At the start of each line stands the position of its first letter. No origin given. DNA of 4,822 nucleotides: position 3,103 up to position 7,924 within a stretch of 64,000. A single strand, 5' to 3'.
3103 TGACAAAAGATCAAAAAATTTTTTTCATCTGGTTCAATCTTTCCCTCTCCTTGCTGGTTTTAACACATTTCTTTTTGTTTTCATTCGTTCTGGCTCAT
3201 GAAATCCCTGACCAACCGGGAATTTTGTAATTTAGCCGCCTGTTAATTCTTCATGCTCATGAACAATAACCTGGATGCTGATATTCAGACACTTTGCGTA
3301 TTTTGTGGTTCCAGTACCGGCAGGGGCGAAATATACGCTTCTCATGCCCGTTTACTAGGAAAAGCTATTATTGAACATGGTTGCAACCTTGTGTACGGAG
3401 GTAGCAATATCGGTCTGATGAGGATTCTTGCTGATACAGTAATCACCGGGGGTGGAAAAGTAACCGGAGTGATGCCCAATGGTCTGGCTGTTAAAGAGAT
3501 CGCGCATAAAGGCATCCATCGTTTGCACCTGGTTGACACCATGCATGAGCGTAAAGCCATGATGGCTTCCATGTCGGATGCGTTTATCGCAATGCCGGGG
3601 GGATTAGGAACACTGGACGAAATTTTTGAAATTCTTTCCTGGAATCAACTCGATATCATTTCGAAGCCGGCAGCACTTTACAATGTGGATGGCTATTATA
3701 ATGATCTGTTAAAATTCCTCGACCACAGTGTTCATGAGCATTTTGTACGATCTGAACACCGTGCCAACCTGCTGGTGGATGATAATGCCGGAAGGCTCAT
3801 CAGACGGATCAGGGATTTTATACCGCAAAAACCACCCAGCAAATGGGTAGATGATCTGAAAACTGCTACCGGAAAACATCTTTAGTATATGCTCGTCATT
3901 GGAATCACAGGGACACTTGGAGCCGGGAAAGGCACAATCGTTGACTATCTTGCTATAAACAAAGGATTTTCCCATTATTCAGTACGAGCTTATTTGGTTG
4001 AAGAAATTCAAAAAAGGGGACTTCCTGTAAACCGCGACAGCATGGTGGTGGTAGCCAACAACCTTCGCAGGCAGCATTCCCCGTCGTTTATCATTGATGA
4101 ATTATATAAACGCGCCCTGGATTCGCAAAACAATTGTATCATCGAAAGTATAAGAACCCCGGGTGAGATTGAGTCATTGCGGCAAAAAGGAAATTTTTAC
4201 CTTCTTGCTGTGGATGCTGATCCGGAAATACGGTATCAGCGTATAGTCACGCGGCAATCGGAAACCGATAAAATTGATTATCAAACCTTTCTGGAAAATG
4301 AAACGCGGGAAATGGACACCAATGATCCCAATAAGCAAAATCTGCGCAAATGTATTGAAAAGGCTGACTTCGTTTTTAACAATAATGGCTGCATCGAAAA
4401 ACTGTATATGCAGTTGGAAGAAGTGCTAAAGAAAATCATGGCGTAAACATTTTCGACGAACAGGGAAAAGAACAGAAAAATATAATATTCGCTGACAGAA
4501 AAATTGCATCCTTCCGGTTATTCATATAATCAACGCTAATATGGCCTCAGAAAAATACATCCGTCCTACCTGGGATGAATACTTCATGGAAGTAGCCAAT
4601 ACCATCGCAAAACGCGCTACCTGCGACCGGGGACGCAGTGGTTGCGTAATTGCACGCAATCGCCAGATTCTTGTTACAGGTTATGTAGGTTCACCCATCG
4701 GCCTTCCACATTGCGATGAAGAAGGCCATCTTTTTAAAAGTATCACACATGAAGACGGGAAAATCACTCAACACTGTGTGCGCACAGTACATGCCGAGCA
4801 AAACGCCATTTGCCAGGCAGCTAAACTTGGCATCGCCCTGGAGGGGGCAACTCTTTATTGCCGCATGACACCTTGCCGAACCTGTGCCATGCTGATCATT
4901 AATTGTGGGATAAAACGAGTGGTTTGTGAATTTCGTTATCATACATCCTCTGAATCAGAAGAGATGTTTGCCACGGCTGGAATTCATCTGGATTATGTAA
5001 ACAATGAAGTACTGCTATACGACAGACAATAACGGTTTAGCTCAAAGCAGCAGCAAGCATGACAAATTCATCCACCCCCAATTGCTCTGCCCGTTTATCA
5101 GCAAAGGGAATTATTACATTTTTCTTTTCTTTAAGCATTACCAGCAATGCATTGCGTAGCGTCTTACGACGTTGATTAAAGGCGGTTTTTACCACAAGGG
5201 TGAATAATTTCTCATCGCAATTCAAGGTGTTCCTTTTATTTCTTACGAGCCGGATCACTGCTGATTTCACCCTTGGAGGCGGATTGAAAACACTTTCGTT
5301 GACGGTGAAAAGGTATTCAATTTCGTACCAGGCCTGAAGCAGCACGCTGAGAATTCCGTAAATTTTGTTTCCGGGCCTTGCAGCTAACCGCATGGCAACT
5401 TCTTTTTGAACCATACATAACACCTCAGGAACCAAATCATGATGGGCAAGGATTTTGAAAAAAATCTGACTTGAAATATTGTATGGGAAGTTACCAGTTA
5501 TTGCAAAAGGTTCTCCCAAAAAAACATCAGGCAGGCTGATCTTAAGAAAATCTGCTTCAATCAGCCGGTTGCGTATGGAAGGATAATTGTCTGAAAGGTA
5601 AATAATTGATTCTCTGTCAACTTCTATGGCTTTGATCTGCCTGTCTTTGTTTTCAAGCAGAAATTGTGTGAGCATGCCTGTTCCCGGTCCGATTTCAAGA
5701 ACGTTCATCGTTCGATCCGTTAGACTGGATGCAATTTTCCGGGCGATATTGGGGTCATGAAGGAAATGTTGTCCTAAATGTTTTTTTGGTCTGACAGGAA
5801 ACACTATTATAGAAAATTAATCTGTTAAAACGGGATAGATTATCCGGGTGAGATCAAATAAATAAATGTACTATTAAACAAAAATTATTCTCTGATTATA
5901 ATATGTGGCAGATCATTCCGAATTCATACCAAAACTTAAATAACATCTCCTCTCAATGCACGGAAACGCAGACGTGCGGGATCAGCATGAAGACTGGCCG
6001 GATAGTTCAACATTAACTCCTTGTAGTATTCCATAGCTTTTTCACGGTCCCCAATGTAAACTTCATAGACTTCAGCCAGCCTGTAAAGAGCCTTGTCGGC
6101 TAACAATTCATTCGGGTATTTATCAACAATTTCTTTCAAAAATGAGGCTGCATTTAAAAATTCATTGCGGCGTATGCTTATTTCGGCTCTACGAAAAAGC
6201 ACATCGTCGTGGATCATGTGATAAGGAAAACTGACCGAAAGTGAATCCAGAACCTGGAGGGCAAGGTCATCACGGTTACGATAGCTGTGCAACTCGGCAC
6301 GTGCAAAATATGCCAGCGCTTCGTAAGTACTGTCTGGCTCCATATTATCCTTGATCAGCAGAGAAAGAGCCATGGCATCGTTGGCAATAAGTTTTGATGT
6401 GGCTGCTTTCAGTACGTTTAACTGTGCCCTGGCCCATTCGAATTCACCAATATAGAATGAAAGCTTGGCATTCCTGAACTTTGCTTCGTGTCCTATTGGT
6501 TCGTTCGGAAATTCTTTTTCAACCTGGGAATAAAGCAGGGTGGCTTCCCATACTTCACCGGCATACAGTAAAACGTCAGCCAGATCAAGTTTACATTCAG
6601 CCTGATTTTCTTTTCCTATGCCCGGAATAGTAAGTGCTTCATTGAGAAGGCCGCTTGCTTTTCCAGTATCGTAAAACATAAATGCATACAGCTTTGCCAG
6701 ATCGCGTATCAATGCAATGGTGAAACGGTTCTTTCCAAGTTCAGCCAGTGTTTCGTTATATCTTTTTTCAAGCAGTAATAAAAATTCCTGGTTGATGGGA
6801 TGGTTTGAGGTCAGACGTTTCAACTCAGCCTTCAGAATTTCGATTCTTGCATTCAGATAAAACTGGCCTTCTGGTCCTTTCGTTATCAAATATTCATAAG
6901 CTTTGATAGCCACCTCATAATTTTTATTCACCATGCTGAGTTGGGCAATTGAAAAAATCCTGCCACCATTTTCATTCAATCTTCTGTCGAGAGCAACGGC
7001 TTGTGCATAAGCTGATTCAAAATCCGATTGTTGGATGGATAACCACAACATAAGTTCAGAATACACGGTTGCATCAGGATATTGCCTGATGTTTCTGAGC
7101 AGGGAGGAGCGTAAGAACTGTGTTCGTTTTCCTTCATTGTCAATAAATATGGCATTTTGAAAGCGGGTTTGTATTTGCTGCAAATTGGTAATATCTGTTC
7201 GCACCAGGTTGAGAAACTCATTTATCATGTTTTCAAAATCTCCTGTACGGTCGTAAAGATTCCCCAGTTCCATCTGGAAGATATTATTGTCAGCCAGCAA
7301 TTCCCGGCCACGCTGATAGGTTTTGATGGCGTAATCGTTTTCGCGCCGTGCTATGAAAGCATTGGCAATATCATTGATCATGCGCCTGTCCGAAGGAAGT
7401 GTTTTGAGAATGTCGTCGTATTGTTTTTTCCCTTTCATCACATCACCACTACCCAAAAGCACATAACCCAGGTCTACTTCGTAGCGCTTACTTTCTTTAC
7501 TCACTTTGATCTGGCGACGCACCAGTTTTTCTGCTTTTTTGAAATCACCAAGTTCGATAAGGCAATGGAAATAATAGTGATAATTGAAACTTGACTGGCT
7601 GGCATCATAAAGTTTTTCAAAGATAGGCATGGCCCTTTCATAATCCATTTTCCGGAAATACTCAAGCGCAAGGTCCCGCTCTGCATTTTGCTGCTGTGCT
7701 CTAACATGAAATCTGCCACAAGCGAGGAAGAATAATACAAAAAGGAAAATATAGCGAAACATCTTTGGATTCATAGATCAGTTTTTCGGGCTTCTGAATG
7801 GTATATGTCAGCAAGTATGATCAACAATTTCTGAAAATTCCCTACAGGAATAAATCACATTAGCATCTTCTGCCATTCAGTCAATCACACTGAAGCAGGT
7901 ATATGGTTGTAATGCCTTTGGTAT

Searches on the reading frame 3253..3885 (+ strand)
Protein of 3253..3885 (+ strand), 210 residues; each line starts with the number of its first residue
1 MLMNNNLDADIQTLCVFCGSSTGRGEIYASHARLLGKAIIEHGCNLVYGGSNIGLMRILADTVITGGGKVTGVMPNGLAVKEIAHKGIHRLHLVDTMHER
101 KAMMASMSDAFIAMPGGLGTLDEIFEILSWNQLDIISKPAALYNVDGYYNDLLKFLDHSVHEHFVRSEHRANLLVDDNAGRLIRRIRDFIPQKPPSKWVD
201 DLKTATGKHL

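Call 92: search_protein_families(library=pfam, proteins=[window:3253-3885:+], max_evalue=0.00001)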
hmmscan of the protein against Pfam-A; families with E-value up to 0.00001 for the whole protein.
window:3253-3885:+ (210 aa): 2 families
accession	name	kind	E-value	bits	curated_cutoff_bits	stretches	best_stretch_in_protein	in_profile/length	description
PF03641.19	Lysine_decarbox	-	1.2e-41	142.4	27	1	56-185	1-130/131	Possible lysine decarboxylase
PF18306.6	LDcluster4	-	6.2e-12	45.8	26.3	1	19-125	8-111/151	SLOG cluster4 family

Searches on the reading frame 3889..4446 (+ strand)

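Call 92: search_protein_families(library=pfam, proteins=[window:3889-4446:+], max_evalue=0.00001)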
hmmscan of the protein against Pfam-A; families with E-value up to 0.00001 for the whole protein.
window:3889-4446:+ (185 aa): 2 families
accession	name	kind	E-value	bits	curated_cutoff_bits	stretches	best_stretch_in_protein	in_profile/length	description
PF13238.12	AAA_18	-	5.7e-13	49.9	29.4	1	4-141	1-125/128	AAA domain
PF13207.12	AAA_17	-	3.4e-08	34.3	27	1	7-129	1-130/136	AAA domain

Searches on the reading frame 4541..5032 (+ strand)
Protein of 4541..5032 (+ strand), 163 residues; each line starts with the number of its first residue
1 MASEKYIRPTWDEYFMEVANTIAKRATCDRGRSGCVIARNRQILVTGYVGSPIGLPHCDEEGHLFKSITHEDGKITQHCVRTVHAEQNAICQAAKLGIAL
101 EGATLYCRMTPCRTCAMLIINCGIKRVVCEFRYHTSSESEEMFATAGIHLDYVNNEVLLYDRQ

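Call 92: search_protein_families(library=pfam, proteins=[window:4541-5032:+], max_evalue=0.00001)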
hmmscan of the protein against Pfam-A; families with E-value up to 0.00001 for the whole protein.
window:4541-5032:+ (163 aa): 2 families
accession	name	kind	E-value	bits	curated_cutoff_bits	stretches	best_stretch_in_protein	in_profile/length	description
PF00383.29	dCMP_cyt_deam_1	-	7.6e-26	90.4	25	1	10-129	2-100/102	Cytidine and deoxycytidylate deaminase zinc-binding region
PF14437.12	MafB19-deam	-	8.5e-16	58.6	27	1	11-135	3-105/142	MafB19-like deaminase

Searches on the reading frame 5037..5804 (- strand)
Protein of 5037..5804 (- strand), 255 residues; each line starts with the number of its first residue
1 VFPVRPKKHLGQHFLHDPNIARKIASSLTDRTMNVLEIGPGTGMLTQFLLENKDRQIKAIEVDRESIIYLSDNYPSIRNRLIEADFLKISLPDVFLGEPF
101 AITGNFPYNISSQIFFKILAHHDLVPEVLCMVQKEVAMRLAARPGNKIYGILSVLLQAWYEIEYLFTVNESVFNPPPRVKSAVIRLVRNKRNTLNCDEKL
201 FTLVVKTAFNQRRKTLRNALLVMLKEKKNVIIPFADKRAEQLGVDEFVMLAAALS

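Call 92: search_protein_families(library=pfam, proteins=[window:5037-5804:-], max_evalue=0.00001)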
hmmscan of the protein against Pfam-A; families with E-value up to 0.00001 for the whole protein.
window:5037-5804:- (255 aa): 1 family
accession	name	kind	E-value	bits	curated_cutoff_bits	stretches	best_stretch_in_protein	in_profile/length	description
PF00398.26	RrnaAD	-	1.9e-52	178.4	24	1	7-228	5-231/263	Ribosomal RNA adenine dimethylase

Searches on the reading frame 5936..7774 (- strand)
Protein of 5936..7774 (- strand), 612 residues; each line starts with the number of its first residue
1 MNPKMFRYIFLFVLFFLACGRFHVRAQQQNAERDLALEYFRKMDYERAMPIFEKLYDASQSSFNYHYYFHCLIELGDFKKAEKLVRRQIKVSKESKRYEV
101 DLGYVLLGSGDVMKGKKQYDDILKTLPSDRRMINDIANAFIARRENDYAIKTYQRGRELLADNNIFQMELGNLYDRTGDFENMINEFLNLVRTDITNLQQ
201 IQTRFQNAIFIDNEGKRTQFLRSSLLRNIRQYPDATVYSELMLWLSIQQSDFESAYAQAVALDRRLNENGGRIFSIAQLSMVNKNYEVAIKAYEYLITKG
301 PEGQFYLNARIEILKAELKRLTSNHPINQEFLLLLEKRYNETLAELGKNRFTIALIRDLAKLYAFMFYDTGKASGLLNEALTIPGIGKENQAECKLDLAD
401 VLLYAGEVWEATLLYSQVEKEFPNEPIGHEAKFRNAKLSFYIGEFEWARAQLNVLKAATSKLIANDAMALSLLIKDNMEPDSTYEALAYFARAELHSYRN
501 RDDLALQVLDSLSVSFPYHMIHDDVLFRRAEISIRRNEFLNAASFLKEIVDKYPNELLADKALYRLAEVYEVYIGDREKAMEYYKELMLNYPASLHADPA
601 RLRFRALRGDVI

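Call 92: search_protein_families(library=pfam, proteins=[window:5936-7774:-], max_evalue=0.00001)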
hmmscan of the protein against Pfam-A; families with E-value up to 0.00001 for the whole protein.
window:5936-7774:- (612 aa): 7 families
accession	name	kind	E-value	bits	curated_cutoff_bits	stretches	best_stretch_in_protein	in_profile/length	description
PF13174.12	TPR_6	-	2.1e-13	50.4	26.3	0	562-594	2-33/33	Tetratricopeptide repeat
PF13428.12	TPR_14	-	3e-13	49.4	23.5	0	561-595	2-35/44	Tetratricopeptide repeat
PF14559.12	TPR_19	-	2.6e-12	47.3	25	0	44-90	6-53/68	Tetratricopeptide repeat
PF13181.12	TPR_8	-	2.6e-08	33.8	25.7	0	561-587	2-27/34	Tetratricopeptide repeat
PF13432.12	TPR_16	-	1.7e-07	31.9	32.7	0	135-182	2-49/65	Tetratricopeptide repeat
PF25058.1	ARM_TT21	-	2.9e-07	31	27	0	481-587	52-155/155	Tetratricopeptide repeat protein 21 ARM repeat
PF13176.12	TPR_7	-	7.4e-06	26.1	27.9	0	562-588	1-26/36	Tetratricopeptide repeat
